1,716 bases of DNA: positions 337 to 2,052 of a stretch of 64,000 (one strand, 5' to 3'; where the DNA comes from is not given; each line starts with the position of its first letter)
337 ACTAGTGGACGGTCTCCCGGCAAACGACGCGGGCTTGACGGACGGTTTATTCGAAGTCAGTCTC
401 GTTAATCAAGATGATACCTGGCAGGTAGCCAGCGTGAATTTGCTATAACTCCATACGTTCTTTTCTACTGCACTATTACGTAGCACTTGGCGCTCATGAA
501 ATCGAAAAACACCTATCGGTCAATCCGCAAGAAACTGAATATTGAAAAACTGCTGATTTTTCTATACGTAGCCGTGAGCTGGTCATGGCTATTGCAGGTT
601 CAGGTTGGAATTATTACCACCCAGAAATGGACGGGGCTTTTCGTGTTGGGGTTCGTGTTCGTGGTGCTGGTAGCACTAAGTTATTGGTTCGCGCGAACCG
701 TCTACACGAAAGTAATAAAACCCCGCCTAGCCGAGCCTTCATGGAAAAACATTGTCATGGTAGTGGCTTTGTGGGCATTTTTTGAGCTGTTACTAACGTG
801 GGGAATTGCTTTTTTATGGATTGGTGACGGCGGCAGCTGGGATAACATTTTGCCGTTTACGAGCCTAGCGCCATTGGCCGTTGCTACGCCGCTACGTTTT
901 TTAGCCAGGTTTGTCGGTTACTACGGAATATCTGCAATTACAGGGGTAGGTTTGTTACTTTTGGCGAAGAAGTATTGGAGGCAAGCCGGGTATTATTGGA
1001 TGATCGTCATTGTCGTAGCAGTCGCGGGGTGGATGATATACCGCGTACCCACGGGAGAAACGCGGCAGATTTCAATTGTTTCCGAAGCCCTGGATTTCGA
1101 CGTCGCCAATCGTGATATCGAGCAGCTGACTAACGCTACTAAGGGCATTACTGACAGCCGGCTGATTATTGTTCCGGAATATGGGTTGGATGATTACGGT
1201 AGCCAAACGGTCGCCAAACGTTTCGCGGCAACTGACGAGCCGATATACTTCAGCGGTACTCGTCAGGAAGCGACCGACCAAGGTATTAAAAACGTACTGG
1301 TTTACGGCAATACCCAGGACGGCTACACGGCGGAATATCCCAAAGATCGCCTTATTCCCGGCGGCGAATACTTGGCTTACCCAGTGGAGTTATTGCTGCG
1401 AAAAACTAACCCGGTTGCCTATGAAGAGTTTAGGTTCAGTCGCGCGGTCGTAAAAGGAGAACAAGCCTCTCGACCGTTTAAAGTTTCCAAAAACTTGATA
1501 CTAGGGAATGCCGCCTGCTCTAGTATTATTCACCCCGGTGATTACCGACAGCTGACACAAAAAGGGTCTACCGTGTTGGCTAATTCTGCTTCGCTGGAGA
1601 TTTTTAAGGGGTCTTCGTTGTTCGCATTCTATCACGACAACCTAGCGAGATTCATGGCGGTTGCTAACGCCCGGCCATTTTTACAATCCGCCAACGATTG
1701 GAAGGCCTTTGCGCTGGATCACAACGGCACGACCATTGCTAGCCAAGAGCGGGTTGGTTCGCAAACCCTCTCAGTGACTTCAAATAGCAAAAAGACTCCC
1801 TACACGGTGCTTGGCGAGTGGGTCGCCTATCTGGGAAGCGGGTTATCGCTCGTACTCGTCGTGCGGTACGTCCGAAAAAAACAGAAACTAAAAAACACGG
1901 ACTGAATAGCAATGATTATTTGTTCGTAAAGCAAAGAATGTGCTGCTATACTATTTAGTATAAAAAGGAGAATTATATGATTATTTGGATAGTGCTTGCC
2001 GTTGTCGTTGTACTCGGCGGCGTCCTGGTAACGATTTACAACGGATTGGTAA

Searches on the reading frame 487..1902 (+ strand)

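Call 34: search_protein_families(library=pfam, proteins=[window:487-1902:+], max_evalue=0.01)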
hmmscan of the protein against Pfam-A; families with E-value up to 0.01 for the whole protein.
window:487-1902:+ (472 aa): 1 family
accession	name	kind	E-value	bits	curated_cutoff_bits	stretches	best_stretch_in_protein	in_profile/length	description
PF00795.27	CN_hydrolase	-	0.0016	18.3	23.2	1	255-402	64-206/256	Carbon-nitrogen hydrolase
